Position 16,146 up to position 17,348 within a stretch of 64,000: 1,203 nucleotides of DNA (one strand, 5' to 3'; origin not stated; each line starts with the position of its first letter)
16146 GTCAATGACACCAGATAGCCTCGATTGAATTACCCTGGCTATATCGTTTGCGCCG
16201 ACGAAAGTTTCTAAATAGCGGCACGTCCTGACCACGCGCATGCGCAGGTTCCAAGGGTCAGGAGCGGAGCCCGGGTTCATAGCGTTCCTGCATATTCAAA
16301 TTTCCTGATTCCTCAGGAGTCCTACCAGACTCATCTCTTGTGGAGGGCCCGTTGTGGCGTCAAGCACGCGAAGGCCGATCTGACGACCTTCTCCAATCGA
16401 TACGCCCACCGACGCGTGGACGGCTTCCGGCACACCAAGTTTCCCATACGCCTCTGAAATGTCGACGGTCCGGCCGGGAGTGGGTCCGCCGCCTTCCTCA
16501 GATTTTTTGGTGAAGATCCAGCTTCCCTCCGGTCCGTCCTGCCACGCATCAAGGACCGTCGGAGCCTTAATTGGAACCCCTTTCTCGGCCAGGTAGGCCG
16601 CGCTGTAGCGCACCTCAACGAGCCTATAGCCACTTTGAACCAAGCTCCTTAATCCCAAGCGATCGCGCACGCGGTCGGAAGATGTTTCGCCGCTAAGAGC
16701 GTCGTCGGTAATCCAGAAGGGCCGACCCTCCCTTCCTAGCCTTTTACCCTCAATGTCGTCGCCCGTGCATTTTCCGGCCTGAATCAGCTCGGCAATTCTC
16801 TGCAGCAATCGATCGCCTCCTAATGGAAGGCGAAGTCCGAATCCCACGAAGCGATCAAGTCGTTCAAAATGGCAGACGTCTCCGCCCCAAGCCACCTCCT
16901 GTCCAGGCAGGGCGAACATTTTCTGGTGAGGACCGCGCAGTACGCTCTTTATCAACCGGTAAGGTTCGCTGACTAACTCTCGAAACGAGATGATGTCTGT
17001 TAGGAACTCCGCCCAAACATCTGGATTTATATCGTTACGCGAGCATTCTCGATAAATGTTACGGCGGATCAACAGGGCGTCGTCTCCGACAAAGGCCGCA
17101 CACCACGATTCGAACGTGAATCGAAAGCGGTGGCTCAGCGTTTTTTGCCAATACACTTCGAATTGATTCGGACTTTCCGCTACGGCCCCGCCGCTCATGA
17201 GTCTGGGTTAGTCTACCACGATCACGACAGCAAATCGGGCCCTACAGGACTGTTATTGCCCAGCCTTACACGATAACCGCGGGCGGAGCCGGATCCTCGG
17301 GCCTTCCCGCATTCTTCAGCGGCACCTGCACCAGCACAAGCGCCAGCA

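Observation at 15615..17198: Lower-GC two-gene cassette of unknown proteins next to a HigB-2/HigA-2 module: candidate novel accessory or defence system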

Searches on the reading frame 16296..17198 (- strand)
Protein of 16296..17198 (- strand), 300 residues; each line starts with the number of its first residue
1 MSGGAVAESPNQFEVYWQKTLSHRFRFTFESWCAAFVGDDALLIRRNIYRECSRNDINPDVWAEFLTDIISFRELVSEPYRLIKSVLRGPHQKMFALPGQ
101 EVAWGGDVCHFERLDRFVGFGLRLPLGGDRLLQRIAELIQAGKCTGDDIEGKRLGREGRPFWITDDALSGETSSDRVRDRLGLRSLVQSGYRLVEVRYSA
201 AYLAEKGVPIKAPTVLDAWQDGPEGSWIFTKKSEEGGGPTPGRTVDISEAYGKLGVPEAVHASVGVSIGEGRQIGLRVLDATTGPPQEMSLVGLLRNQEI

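Call 3: search_protein_families(library=pfam, proteins=[window:16296-17198:-], max_evalue=1)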
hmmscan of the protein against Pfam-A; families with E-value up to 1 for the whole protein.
window:16296-17198:- (300 aa): 0 families

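Call 4: search_protein_families(library=padloc, proteins=[window:16296-17198:-], max_evalue=1)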
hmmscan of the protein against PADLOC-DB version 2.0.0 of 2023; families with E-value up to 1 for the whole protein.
window:16296-17198:- (300 aa): 0 families

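Call 5: search_protein_families(library=ncbifam, proteins=[window:16296-17198:-], max_evalue=1)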
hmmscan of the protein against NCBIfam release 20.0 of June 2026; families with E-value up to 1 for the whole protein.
window:16296-17198:- (300 aa): 0 families

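Call 7: find_homologous_proteins(query=window:16296-17198:-)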
Query window:16296-17198:- (300 aa): 9 proteins with E <= 0.001 among 2978 candidates.
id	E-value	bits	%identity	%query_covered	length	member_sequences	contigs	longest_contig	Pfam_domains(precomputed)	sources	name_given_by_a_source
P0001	1.9e-115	403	60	97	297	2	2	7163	-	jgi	jgi:hypothetical protein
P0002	1.1e-104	368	99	57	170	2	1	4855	-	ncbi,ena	-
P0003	1.5e-94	335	57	84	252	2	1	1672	-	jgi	jgi:hypothetical protein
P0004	3.6e-92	327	59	86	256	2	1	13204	-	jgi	jgi:hypothetical protein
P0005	5.1e-84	300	51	96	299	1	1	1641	-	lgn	-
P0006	3.1e-82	294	50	97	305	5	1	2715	-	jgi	-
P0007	1.7e-80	288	48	99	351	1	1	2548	-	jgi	jgi:hypothetical protein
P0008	1.1e-79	286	47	96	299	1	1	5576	-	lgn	-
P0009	3.3e-67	245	57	68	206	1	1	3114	-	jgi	jgi:hypothetical protein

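Call 10: find_encoding_contigs(protein=P0004, flank=8000, max_places=4)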
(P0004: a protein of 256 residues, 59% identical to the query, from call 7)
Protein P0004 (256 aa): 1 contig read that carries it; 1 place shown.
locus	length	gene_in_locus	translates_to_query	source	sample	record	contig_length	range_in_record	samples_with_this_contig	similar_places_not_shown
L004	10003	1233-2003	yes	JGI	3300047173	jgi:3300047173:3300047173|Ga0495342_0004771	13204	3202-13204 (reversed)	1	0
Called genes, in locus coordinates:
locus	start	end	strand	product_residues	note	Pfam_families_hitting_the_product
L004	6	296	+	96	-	PF02233:PNTB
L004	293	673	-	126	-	PF01850:PIN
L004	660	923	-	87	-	PF04014:MazE_antitoxin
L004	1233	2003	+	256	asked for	-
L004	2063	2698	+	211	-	-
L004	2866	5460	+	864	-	PF01624:MutS_I, PF05188:MutS_II, PF05192:MutS_III, PF05190:MutS_IV, PF00488:MutS_V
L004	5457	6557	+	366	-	PF03702:AnmK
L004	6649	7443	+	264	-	PF00535:Glycos_transf_2, PF13641:Glyco_tranf_2_3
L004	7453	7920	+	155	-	-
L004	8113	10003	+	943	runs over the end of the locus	PF01436:NHL (faint)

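Call 11: find_encoding_contigs(protein=P0001, flank=8000, max_places=4)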
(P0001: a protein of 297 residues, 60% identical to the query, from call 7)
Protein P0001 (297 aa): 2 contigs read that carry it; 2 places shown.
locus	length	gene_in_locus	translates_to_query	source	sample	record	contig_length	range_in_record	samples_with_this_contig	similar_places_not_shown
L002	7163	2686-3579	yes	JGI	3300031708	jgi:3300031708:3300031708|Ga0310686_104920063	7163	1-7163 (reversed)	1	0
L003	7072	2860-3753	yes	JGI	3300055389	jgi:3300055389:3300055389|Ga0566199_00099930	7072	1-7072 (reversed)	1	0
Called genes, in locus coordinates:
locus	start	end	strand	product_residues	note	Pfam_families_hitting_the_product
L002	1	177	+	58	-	?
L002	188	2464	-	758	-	-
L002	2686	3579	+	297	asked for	-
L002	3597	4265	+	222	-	-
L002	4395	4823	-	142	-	-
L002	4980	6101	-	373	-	PF01553:Acyltransferase (weak), PF19576:Acyltransf_2, PF13444:Acetyltransf_5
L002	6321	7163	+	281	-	?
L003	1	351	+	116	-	?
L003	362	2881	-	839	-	-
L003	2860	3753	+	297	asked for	-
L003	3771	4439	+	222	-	-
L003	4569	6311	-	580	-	PF01553:Acyltransferase (weak), PF19576:Acyltransf_2, PF13444:Acetyltransf_5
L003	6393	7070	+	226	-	?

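Call 18: search_solved_structures(query=A1, max_evalue=10)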
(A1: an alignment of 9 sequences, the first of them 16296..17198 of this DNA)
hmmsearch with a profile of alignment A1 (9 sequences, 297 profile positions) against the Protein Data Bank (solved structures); distinct sequences matched with E-value up to 10: 0.

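Call 21: find_related_loci(query=A1, collection=genome_contigs, flank=8000)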
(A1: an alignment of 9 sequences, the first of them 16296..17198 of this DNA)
Query A1 (300 aa) in genome_contigs; peptide patterns used: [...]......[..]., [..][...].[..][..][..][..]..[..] (x = any residue, [..] = any of these).
22 stretches matched a pattern; 1 encode a relative of the query (tblastn E <= 1e-3); 1 distinct loci.
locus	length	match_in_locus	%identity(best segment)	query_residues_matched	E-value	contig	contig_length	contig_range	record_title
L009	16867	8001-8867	47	13-300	2e-85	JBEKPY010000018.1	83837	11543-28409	MAG: Bryobacteraceae bacterium isolate SPRUCE 475 SPRUCE_475_18, whole genome shotgun sequence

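Call 23: predict_structure(alignment_id=A1)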
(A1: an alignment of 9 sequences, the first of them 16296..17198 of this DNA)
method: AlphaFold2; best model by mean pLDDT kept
length: 300 residues; sequences in the alignment: 9
mean_pLDDT: 64.5   pTM: 0.62
mean pLDDT of the five models: 64.5, 64.2, 51.1, 51.0, 38.7
residues with pLDDT >= 90: 53; 70-90: 76; 50-70: 64; < 50: 107
segments of 3 or more residues with pLDDT < 50: 1-58, 96-98, 215-239, 245-252, 290-300
pLDDT, mean of each block of 10 residues (from residue 1): 39 39 39 45 44 44 58 54 61 53 87 86 79 91 92 77 84 83 65 92 91 54 34 41 50 64 89 93 68 40
secondary structure, 60 per line:
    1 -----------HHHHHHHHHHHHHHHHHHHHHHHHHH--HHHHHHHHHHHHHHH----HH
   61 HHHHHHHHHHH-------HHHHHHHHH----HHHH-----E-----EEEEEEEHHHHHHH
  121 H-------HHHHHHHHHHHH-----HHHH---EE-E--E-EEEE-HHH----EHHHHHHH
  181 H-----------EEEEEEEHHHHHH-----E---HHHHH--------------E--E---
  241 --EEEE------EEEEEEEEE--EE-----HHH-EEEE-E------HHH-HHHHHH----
elements in order: H12-37 H40-54 H59-71 H79-87 H92-95 E107-113 H114-121 H129-140 H146-149 E161-164 H174-181 E193-199 H200-205 H215-219 E243-246 E253-261 E275-278 H291-296

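Call 27: search_protein_representatives(alignment_id=A1)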
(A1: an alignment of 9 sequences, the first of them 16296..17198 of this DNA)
Query: 9 sequences, 297 profile positions. Proteins with E-value up to 0.001 (for the whole library): 65; up to 1e-10: 54; up to 1e-30: 28. The best 65 are listed.
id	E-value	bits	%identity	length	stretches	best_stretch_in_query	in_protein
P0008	2.1e-150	516.1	-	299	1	1-297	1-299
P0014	3.1e-86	305.4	-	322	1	7-294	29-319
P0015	8.3e-70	251.5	-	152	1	146-297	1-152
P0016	2.0e-60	220.7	-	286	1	12-286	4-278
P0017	2.7e-55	203.9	-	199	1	102-296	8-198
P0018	4.8e-55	203.0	-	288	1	11-288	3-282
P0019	1.3e-50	188.5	-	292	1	10-295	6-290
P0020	1.3e-46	175.3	-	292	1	22-294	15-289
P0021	1.6e-46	175.1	-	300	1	13-294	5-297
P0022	6.6e-44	166.5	-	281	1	24-292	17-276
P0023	6.7e-44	166.5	-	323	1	16-294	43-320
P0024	2.8e-43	164.4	-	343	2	73-286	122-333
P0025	6.7e-43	163.2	-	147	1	45-162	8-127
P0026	2.6e-42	161.2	-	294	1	10-278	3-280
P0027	1.8e-41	158.5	-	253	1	43-293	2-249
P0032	5.3e-36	140.5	-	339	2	55-282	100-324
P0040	8.5e-31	123.4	-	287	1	25-285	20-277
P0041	1.1e-30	123.1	-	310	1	25-294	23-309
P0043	2.5e-26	108.7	-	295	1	14-263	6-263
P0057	5.6e-15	71.5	-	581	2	14-99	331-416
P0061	9.3e-14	67.5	-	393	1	9-275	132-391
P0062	6.5e-13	64.7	-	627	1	9-276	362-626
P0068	1.8e-09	53.4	-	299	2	11-115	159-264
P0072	2.4e-05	39.9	-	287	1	27-261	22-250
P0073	4.3e-05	39.1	-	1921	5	213-252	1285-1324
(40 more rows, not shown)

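Call 28: search_protein_families(library=pfam, proteins=[P0057, P0061, P0062, P0068, P0024, P0032, P0014, P0023, P0073], max_evalue=0.1)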
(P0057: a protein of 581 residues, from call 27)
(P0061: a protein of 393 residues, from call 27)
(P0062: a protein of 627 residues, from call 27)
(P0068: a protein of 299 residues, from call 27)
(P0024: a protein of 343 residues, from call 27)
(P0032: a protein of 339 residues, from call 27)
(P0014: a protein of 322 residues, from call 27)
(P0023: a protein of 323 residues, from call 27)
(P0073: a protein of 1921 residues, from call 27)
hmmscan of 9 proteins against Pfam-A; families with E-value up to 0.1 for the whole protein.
P0057 (581 aa): 1 family
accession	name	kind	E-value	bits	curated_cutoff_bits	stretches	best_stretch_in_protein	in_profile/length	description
PF13289.12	SIR2_2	-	4.6e-24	85.6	24.5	1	111-254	2-141/141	SIR2-like domain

P0061 (393 aa): 0 families

P0062 (627 aa): 1 family
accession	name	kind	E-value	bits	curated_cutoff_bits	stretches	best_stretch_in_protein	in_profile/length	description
PF13289.12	SIR2_2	-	3e-27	95.9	24.5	1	113-256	2-141/141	SIR2-like domain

P0068 (299 aa): 1 family
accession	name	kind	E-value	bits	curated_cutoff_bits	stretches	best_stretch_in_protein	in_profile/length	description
PF13289.12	SIR2_2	-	1.4e-06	28.9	24.5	1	20-84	76-139/141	SIR2-like domain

P0024 (343 aa): 0 families

P0032 (339 aa): 1 family
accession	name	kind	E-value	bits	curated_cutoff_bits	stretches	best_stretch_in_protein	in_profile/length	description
PF11154.13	DUF2934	-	0.0037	17.3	22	1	90-115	10-35/37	Protein of unknown function (DUF2934)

P0014 (322 aa): 0 families

P0023 (323 aa): 0 families

P0073 (1921 aa): 5 families
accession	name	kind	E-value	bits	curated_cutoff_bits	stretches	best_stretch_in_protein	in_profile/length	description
PF05658.19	YadA_head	-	6.6e-21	74.6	25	9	348-374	1-27/27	YadA head domain repeat (2 copies)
PF05662.19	YadA_stalk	-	4.4e-15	56.2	28.4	2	862-902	1-41/43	Coiled stalk of trimeric autotransporter adhesin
PF13018.11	ESPR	-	6.6e-11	42.9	25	1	1-45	1-45/50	Extended Signal Peptide of Type V secretion system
PF23843.2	DUF7210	-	3.8e-06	26.7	27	0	1054-1071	12-29/38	Domain of unknown function (DUF7210)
PF20250.3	FapA_N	-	0.05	13.4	27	0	1049-1078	140-169/178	Flagellar Assembly Protein A N-terminal region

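Call 38: find_homologous_proteins(query=A3, max_evalue=0.001)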
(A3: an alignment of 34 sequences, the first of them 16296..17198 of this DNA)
Query A3 (34 sequences) (300 aa, profile of the alignment): 10 proteins with E <= 0.001 among 8000 candidates.
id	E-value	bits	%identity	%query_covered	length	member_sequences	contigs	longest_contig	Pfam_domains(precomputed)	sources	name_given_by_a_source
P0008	3.3e-93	330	47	96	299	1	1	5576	-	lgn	-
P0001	7.3e-92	326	60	97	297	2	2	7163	-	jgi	jgi:hypothetical protein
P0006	2.0e-89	318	50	97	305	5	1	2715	-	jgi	-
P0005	1.7e-88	315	51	96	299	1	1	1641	-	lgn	-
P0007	1.4e-83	298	48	99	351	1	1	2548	-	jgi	jgi:hypothetical protein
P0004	1.5e-78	282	59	86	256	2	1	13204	-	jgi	jgi:hypothetical protein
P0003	3.7e-74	268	57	84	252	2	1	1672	-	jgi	jgi:hypothetical protein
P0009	1.4e-59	220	57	68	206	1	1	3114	-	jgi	jgi:hypothetical protein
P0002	3.4e-55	205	99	57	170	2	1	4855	-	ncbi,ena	-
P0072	5.1e-50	188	23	88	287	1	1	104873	-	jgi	jgi:hypothetical protein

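Call 39: find_encoding_contigs(protein=P0072, flank=6000, max_places=3)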
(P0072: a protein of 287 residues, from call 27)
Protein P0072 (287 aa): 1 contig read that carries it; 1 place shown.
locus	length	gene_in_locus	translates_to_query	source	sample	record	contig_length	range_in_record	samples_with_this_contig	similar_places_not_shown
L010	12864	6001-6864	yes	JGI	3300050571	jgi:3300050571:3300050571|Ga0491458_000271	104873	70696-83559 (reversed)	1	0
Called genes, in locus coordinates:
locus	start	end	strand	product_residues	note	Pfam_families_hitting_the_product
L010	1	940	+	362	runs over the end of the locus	PF01446:Rep_1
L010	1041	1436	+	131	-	-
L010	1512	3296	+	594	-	-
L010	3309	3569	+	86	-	-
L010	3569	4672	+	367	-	PF05707:Zot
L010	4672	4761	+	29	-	-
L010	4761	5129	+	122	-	-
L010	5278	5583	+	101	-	-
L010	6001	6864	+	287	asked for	-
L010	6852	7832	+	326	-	-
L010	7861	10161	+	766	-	-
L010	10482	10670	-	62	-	-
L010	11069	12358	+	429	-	PF00149:Metallophos, PF19976:GAAD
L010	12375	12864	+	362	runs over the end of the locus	PF19994:GASH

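Call 40: find_encoding_contigs(protein=P0062, flank=6000, max_places=3)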
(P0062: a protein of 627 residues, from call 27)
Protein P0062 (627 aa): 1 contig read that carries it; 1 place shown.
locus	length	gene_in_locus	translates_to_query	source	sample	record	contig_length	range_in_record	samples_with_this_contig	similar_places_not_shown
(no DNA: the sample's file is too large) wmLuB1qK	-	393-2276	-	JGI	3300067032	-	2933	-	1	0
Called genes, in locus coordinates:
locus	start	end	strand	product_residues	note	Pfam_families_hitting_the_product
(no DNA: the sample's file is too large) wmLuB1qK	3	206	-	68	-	?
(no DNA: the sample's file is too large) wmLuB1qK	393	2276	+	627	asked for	PF13289:SIR2_2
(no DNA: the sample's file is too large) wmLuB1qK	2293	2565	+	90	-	-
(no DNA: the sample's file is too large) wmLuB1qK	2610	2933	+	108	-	?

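Call 41: find_encoding_contigs(protein=P0020, flank=6000, max_places=3)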
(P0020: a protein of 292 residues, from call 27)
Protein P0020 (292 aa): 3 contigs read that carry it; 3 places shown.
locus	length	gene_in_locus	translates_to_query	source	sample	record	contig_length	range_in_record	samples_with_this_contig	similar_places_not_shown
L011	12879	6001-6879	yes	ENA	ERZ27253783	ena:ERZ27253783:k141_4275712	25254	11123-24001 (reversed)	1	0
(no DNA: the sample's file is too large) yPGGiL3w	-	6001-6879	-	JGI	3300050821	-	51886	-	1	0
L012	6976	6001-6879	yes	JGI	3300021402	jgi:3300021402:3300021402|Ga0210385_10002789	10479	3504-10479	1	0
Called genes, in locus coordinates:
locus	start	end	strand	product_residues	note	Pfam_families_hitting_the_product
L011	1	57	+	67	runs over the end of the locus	PF07927:HicA_toxin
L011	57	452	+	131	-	PF00383:dCMP_cyt_deam_1, PF08211:dCMP_cyt_deam_2, PF26947:CDL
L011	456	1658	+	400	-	PF08241:Methyltransf_11, PF08242:Methyltransf_12 (weak), PF13649:Methyltransf_25 (weak)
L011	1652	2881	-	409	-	-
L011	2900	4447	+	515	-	PF00392:GntR, PF13545:HTH_Crp_2 (weak), PF00155:Aminotran_1_2, PF12897:Asp_aminotransf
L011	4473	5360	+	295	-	PF01680:SOR_SNZ, PF05690:ThiG (weak)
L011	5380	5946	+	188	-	PF01174:SNO, PF07685:GATase_3 (weak)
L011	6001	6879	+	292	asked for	-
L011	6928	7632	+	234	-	-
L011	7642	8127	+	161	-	PF01451:LMWPc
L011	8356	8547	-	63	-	-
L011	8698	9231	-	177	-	-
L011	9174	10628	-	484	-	PF00069:Pkinase, PF07714:PK_Tyr_Ser-Thr, PF03109:ABC1 (weak)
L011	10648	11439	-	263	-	PF00481:PP2C, PF13672:PP2C_2, PF07228:SpoIIE (faint)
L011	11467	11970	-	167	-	PF16697:Yop-YscD_cpl, PF00498:FHA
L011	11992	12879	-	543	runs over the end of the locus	PF13365:Trypsin_2, PF00089:Trypsin, PF16697:Yop-YscD_cpl, PF00498:FHA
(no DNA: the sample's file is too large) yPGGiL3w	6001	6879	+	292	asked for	-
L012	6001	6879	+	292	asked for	-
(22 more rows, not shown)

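Call 46: search_solved_structures(query=A3, max_evalue=10, show_alignments=3)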
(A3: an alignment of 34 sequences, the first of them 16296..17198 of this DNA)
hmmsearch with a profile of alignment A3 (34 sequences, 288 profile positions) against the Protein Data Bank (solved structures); distinct sequences matched with E-value up to 10: 0.

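Call 47: search_protein_families(library=pfam, alignment_id=A3, max_evalue=10)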
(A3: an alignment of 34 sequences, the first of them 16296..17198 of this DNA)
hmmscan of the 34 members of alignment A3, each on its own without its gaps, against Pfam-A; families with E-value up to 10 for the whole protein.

A. member 1, window:16296-17198:- (300 aa): 0 families

B. families by the number of members that match (of 34 scanned): 5 families
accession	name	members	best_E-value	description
PF11154.13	DUF2934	3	2.3e-06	Protein of unknown function (DUF2934)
PF07091.17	FmrO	1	0.066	Ribosomal RNA methyltransferase (FmrO)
PF08945.15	Bclx_interact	1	0.14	Bcl-x interacting, BH3 domain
PF18452.7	Ig_6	1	0.19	Immunoglobulin domain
PF02479.21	Herpes_IE68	1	0.24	Herpesvirus immediate early protein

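Call 51: fold_search(model_id=the predicted structure, library=pdb)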
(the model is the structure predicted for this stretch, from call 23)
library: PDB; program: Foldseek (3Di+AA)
matches with E <= 10: 159; with E <= 0.001: 0
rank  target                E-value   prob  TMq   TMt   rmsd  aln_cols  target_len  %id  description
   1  5cqy_A                2.8e-01  0.04  0.07  0.15  14.0       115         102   18  E. coli MazF mutant E24A in complex with MazE residues 68-82 form II (released 2016-04-06)
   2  9ldi                  3.2e-01  0.30  0.23  0.35   8.6       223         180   10  The complex structure of TkoKptA/2',3',5'-p-A (released 2025-11-12)
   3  5jo1_A                3.4e-01  0.01  0.07  0.10  18.8       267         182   10  Crystal structure of phaseic acid-bound abscisic acid receptor PYL3 in complex with type 2C protein phosphatase HAB1 (released 2016-09-07)
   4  9ld4_D                3.6e-01  0.25  0.23  0.35   8.6       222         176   10  The Apo-form structure of TkoKptA (released 2025-11-12)
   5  9ld4_A                3.6e-01  0.15  0.17  0.27   9.2       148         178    9  The Apo-form structure of TkoKptA (released 2025-11-12)
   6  1mze                  5.9e-01  0.02  0.12  0.11  17.3       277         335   11  Human Factor Inhibiting HIF (FIH1) (released 2002-11-20)
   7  1xs4_A                6.3e-01  0.03  0.12  0.16  14.7       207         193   11  dCTP deaminase from Escherichia coli- E138A mutant enzyme in complex with dCTP (released 2004-12-21)
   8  6qpf_J                7.2e-01  0.04  0.10  0.05  13.9       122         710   11  Influenza A virus Polymerase Heterotrimer A/duck/Fujian/01/2002(H5N1) (released 2019-09-04)
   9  5op6                  8.1e-01  0.02  0.12  0.11  16.9       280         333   10  Factor Inhibiting HIF (FIH) in complex with zinc and GSK128863 (released 2017-10-18)
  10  9f2r_A                8.7e-01  0.03  0.09  0.05  14.5       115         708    8  Influenza A/H17N10 polymerase with bound promoter and 3' end of template in active site (released 2024-09-18)
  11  9ld4_C                9.2e-01  0.14  0.22  0.35  10.0       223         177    9  The Apo-form structure of TkoKptA (released 2025-11-12)
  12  6ha6_A                1.0e+00  0.01  0.13  0.12  18.9       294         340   10  Factor Inhibiting HIF (FIH) in complex with zinc, NOG and TRPV3 (220-246) (released 2019-08-28)
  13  2w0x                  1.0e+00  0.01  0.12  0.11  17.6       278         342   10  FACTOR INHIBITING HIF-1 ALPHA WITH PYRIDINE 2,4 DICARBOXYLIC ACID (released 2009-11-24)
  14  8won_A                1.0e+00  0.01  0.08  0.08  14.2       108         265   12  Cryo-EM structure of the 10-subunits Mmp1 complex from Mycobacterium smegmatis (released 2025-01-01)
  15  4b7k_A                1.0e+00  0.01  0.12  0.11  18.9       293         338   11  FACTOR INHIBITING HIF-1 ALPHA IN COMPLEX WITH CONSENSUS ANKYRIN REPEAT DOMAIN-SER PEPTIDE (20-MER) (released 2013-01-23)
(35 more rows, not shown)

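Call 54: find_encoding_contigs(protein=P0016, flank=5000, max_places=2)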
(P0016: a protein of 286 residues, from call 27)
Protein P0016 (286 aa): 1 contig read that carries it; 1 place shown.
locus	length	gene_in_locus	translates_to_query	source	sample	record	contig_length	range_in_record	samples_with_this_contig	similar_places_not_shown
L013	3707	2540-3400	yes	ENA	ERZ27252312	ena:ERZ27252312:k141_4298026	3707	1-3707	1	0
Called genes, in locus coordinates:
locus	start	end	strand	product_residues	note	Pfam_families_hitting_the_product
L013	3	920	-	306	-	?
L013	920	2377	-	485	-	PF01336:tRNA_anti-codon, PF00152:tRNA-synt_2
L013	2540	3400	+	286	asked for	-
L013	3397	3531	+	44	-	-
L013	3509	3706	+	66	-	?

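Call 55: find_encoding_contigs(protein=P0040, flank=5000, max_places=2)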
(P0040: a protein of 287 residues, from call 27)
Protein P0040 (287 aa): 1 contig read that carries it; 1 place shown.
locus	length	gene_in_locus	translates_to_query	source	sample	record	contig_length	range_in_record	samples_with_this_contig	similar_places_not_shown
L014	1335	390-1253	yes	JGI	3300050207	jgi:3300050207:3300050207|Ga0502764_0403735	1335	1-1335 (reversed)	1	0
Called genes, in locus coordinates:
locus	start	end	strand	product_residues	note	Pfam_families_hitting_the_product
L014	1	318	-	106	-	?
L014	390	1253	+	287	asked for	-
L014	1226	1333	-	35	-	?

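Call 56: find_encoding_contigs(protein=P0043, flank=5000, max_places=2)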
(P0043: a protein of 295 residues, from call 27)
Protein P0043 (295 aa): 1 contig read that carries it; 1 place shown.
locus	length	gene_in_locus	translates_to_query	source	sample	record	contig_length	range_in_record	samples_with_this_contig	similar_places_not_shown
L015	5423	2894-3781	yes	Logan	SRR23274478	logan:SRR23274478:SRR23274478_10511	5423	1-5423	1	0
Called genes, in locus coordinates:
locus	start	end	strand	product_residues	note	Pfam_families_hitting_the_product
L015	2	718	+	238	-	?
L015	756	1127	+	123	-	PF07366:SnoaL (weak), PF20409:SnoaL_5, PF12680:SnoaL_2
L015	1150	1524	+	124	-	PF20409:SnoaL_5, PF12680:SnoaL_2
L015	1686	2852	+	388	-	PF01408:GFO_IDH_MocA, PF02894:GFO_IDH_MocA_C, PF22725:GFO_IDH_MocA_C3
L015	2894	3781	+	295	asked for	-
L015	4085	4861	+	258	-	-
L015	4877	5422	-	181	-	?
